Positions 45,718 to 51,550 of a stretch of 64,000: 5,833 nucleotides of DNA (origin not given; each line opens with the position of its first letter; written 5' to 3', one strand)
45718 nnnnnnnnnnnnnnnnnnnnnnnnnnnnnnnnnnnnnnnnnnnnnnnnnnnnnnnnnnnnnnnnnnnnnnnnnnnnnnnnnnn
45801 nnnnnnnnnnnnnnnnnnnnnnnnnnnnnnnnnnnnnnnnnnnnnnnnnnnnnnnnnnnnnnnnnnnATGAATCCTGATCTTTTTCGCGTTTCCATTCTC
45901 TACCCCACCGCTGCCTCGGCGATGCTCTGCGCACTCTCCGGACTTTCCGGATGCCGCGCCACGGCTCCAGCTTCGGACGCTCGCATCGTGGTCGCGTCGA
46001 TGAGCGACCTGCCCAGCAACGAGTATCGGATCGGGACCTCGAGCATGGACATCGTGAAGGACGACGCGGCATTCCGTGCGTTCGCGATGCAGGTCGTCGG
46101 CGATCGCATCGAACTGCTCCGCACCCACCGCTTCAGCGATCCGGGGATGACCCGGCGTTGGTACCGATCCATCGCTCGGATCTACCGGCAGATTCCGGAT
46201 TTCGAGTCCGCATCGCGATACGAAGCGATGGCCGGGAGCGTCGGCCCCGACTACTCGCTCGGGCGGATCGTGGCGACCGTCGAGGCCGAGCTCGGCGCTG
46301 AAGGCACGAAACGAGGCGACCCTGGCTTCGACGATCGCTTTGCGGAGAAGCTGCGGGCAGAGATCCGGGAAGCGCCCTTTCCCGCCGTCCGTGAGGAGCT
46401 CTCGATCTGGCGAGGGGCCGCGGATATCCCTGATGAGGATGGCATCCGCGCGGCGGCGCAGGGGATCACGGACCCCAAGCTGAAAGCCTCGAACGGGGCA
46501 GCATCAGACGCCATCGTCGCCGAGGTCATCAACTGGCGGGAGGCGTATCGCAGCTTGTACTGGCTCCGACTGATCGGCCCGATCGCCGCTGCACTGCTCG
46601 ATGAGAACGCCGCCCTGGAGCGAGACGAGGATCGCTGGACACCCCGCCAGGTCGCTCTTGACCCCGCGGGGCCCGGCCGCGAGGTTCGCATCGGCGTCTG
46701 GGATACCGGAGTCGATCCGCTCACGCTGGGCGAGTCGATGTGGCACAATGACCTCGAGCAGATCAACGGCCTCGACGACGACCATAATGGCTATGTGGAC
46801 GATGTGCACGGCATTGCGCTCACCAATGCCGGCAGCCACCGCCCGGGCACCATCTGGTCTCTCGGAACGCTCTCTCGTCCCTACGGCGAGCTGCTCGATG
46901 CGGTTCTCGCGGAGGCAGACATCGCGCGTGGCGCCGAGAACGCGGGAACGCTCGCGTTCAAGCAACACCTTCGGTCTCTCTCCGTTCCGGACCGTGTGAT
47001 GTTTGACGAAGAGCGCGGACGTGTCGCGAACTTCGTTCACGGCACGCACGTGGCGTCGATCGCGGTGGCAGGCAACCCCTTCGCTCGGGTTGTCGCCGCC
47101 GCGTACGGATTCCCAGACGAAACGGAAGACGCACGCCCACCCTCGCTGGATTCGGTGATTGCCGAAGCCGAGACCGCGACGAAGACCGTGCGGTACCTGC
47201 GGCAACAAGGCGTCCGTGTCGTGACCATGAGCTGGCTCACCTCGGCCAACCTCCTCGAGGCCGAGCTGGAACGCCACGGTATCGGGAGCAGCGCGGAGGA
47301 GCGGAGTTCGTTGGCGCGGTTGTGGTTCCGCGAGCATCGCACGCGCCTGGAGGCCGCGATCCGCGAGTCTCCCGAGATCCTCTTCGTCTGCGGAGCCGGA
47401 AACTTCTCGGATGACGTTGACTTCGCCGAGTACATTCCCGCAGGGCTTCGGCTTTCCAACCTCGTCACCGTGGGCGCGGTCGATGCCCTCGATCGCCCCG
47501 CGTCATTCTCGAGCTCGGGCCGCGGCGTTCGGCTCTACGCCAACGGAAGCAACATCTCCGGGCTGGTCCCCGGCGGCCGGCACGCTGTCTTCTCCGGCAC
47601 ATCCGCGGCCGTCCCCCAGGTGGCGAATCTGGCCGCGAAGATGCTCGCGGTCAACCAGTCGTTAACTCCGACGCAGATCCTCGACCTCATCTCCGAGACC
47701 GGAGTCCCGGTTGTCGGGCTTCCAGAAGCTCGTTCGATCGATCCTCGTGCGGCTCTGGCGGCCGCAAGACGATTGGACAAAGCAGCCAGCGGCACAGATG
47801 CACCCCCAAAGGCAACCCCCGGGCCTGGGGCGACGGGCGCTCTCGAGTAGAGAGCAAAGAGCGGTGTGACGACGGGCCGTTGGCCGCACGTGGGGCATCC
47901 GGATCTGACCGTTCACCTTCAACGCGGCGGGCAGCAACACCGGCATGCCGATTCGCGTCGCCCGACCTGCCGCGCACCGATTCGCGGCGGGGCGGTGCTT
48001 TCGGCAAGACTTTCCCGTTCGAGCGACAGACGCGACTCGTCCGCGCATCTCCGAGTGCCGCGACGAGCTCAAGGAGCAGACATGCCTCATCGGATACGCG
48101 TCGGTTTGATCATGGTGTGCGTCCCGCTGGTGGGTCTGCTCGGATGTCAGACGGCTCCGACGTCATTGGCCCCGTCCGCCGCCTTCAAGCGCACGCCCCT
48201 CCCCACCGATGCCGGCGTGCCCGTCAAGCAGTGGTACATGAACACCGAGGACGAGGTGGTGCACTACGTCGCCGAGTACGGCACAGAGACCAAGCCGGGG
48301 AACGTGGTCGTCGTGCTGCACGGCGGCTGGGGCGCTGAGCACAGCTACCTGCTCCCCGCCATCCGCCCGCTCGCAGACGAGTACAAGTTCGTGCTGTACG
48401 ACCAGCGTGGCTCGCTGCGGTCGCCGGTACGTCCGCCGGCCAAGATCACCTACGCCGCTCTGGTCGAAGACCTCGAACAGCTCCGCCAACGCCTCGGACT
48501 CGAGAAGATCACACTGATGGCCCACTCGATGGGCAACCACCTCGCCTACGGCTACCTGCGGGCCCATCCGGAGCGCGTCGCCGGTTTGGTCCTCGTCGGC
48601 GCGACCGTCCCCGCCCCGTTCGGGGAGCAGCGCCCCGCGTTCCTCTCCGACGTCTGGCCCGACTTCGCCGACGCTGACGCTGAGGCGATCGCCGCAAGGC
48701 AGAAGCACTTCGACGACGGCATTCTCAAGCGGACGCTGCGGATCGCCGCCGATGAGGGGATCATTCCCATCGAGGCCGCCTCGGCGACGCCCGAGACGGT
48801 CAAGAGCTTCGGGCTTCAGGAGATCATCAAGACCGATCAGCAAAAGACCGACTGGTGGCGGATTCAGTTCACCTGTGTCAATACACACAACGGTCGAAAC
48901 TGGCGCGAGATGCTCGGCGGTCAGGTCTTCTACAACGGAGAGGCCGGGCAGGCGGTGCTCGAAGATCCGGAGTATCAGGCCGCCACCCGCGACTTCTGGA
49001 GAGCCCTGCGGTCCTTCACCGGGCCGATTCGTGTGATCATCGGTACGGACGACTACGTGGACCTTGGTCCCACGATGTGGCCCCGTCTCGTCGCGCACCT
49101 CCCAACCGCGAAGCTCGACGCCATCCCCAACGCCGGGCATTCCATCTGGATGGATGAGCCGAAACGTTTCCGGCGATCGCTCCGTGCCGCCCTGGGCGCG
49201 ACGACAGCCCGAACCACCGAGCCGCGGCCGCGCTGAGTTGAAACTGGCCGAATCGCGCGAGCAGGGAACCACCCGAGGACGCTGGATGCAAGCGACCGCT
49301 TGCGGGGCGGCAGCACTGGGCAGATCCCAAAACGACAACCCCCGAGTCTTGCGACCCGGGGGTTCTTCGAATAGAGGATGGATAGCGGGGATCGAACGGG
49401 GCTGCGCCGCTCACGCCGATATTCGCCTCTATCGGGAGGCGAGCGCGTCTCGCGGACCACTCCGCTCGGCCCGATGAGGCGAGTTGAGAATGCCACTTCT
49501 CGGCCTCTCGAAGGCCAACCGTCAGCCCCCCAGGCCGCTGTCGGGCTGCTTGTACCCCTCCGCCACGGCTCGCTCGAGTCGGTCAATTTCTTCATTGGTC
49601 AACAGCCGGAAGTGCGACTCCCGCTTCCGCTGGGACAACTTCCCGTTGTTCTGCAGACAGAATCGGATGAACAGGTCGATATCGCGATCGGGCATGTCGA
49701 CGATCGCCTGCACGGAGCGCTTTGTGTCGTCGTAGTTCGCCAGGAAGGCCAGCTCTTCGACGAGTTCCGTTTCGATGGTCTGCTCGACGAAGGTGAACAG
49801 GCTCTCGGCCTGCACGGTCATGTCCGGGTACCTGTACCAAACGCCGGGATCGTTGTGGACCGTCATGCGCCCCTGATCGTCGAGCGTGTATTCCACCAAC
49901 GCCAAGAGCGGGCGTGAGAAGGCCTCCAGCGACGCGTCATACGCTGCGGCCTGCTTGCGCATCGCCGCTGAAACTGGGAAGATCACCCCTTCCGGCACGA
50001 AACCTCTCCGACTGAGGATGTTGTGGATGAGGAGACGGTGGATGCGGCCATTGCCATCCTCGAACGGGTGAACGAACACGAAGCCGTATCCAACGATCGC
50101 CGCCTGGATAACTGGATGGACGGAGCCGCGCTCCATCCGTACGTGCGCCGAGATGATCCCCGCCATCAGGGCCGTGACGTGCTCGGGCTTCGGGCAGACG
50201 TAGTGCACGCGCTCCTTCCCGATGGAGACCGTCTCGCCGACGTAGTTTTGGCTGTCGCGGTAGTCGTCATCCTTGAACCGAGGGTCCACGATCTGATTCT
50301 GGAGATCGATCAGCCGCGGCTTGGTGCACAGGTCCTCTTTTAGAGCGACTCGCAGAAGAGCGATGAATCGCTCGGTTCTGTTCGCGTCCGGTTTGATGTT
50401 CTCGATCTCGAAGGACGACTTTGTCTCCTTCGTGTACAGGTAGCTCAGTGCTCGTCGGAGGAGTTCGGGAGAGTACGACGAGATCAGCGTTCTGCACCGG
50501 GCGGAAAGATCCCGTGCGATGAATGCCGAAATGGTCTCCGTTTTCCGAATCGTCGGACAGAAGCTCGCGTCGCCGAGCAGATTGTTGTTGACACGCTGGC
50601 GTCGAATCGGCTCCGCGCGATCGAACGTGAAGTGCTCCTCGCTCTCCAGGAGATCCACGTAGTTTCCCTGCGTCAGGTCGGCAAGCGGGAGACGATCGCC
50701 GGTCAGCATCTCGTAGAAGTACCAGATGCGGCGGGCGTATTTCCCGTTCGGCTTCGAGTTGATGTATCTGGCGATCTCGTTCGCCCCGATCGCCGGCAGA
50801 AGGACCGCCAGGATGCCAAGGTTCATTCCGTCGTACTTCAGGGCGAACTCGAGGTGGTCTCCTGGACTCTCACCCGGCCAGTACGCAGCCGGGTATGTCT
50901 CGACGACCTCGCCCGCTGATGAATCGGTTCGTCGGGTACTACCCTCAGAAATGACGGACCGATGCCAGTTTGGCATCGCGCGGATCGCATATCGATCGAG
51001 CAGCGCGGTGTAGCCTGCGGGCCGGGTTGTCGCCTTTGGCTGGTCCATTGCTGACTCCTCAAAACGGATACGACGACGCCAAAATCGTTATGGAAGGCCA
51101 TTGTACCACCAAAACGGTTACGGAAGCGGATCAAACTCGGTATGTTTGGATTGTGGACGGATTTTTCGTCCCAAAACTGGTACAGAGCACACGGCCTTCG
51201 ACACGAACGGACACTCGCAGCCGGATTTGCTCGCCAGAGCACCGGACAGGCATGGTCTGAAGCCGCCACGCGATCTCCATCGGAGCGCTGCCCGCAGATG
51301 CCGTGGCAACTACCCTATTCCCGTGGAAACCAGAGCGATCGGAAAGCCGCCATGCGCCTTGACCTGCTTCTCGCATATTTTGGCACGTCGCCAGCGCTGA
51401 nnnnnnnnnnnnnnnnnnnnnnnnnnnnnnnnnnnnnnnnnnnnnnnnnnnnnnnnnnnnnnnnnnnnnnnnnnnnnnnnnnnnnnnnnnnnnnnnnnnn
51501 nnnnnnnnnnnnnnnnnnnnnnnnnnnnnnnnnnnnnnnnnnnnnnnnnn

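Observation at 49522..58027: Complete Wadjet (jetABCD) operon divergently coupled to a large Fic protein in a low-GC island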

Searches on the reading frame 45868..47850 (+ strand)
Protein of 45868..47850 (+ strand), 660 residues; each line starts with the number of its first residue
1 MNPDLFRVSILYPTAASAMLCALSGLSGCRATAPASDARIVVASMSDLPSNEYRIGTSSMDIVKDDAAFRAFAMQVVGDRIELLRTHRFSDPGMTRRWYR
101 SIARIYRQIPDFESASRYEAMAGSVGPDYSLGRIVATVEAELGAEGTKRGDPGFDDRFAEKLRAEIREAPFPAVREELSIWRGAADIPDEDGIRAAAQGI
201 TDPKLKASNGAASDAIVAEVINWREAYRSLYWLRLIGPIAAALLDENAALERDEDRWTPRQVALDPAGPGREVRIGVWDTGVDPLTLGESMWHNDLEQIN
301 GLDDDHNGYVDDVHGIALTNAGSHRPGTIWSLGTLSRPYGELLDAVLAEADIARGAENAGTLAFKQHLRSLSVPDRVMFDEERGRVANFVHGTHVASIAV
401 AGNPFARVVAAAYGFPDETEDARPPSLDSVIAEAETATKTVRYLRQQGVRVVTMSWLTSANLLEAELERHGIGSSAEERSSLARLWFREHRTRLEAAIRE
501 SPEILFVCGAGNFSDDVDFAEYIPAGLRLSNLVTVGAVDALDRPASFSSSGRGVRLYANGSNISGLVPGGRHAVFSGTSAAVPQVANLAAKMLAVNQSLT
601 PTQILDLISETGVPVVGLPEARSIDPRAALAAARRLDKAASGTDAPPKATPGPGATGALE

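Call 14: search_protein_families(library=pfam, proteins=[window:45868-47850:+])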
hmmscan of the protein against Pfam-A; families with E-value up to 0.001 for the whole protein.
window:45868-47850:+ (660 aa): 1 family
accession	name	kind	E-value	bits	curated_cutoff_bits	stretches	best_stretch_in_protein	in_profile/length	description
PF00082.27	Peptidase_S8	-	3.6e-23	82.7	21.8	1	270-611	1-272/288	Subtilase family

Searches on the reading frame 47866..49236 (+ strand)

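Call 14: search_protein_families(library=pfam, proteins=[window:47866-49236:+])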
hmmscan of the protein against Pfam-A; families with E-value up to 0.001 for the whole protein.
window:47866-49236:+ (456 aa): 3 families
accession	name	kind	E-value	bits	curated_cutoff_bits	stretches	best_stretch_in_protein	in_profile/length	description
PF00561.26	Abhydrolase_1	-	5.8e-23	82.2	25.8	1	147-432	2-245/245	alpha/beta hydrolase fold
PF12697.13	Abhydrolase_6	-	2.7e-16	61.3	26.3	1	148-436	1-215/217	Alpha/beta hydrolase family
PF12146.15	Hydrolase_4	-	6.5e-13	49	27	1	143-248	2-111/239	Serine aminopeptidase, S33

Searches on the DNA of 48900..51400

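Call 52: search_rna_families(source=window, start=48900, end=51400, threshold=evalue, max_evalue=5)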
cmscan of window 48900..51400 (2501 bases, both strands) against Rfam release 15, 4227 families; matches with E-value up to 5: 1.
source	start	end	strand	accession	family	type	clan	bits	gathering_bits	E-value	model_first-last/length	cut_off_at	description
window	49964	50041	+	RF01276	sR53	Gene; snRNA; snoRNA; CD-box;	-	15.9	49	1.4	1-60/60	no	Small nucleolar RNA sR53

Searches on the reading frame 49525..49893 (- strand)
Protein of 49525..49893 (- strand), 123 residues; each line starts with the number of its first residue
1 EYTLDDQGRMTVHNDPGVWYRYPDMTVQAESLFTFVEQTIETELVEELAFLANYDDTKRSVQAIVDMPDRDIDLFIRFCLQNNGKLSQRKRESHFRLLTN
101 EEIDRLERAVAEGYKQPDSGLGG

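Call 64: search_protein_families(library=pfam, max_evalue=10, proteins=[window:49525-49893:-])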
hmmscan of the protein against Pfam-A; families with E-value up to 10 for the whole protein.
seq(123 aa): 1 family
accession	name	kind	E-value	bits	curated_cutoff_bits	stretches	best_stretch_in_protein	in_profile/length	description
PF15914.10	FAM193_C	-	0.09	13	27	1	66-86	17-37/58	FAM193 family C-terminal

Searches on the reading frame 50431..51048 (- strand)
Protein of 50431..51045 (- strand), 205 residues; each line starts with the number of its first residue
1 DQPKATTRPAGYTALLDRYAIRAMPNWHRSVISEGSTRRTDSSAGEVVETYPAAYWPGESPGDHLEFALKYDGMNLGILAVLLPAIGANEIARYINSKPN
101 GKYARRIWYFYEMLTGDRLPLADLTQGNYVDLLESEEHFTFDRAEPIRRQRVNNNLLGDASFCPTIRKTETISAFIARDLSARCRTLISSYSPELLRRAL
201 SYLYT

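Call 64: search_protein_families(library=pfam, max_evalue=10, proteins=[window:50431-51045:-])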
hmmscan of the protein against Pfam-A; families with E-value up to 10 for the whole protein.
seq(205 aa): 0 families

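Call 76: predict_structure(alignment_id=A5)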
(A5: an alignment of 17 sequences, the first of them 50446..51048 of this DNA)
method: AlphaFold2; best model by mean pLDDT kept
length: 201 residues; sequences in the alignment: 17
mean_pLDDT: 69.8   pTM: 0.62
mean pLDDT of the five models: 69.8, 68.8, 68.0, 66.2, 63.4
residues with pLDDT >= 90: 49; 70-90: 69; 50-70: 31; < 50: 52
segments of 3 or more residues with pLDDT < 50: 1-5, 127-170
pLDDT, mean of each block of 10 residues (from residue 1): 58 94 77 88 77 90 95 83 93 91 83 80 58 39 37 31 36 61 68 59 50
secondary structure, 60 per line:
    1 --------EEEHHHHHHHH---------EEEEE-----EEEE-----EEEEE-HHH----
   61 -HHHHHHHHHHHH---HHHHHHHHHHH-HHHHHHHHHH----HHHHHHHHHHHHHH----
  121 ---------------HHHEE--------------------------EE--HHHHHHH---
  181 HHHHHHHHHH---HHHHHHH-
elements in order: E9-11 H12-19 E29-33 E39-42 E48-52 H62-73 H77-87 H89-98 H103-116 H171-177 H181-190 H194-200
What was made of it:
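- The middle of the N-domain model (residues 127-170) is low confidence (call 76).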

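Call 79: fold_search(model_id=the predicted structure, library=pdb)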
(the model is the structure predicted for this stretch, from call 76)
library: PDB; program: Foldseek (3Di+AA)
matches with E <= 10: 229; with E <= 0.001: 0
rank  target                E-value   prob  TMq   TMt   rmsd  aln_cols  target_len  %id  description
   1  5kqj_MODEL_1_A        1.5e-01  0.35  0.21  0.23  10.2       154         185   10  Solution Structure of Antibiotic-Resistance Factor ANT(2'')-Ia Reveals Substrate-Regulated Conformation Dynami (released 2017-07-12)
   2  1zel_A                4.0e-01  0.35  0.29  0.22   7.0       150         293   13  Crystal structure of RV2827C protein from Mycobacterium tuberculosis (released 2006-05-02)
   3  4wqk                  4.2e-01  0.30  0.25  0.28   7.5       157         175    8  Crystal structure of aminoglycoside nucleotidylyltransferase ANT(2")-Ia, apo form (released 2014-11-12)
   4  5efr                  6.0e-01  0.12  0.15  0.08  17.2       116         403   16  Crystal Structure of a BamA-BamD fusion (released 2016-01-27)
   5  1zel_B                7.6e-01  0.25  0.30  0.23   7.6       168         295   13  Crystal structure of RV2827C protein from Mycobacterium tuberculosis (released 2006-05-02)
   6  6y8q_A                8.6e-01  0.21  0.27  0.27   8.5       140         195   10  AbiEi antitoxin from Streptococcus agalactiae (released 2020-12-16)
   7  4o8s                  1.1e+00  0.09  0.19  0.17  12.1       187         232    8  Crystal structure of JHP933 from Helicobacter pylori (released 2014-09-10)
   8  9dbj_F                1.1e+00  0.06  0.17  0.16  12.6       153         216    9  Structure of Hailong HalB R164A mutant with non-hydrolyzable dATP (released 2025-05-07)
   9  9dbj_B                1.2e+00  0.06  0.17  0.16  12.7       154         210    7  Structure of Hailong HalB R164A mutant with non-hydrolyzable dATP (released 2025-05-07)
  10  6evm_A                1.4e+00  0.08  0.14  0.24   9.3        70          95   17  Crystal structure of a Pro-9 complexed peptide-substrate-binding domain of human type II collagen prolyl 4-hydroxylase (released 2018-09-12)
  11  7xmr_R                1.5e+00  0.06  0.13  0.10  16.4        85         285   16  CryoEM structure of the somatostatin receptor 2 (SSTR2) in complex with Gi1 and its endogeneous peptide ligand SST-14 (released 2022-08-03)
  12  9dbj_A                1.6e+00  0.06  0.19  0.18  12.1       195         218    9  Structure of Hailong HalB R164A mutant with non-hydrolyzable dATP (released 2025-05-07)
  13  2xev_A                1.9e+00  0.09  0.14  0.22   8.7        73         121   11  Crystal structure of the TPR domain of Xanthomonas campestris ybgF (released 2010-09-15)
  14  9dbi_D                1.9e+00  0.03  0.16  0.15  12.9       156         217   11  Structure of Hailong HalB D21A/D23A mutant (released 2025-05-07)
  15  4pdn                  2.0e+00  0.06  0.20  0.25  11.4       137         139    9  Crystal structure of E. coli YfcM (released 2015-03-04)
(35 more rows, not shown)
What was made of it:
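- Closest known: Type IV toxin-antitoxin AbiE. Same: AbiEi and Rv2827c appear among the weak fold hits of the N-domain (call 79).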
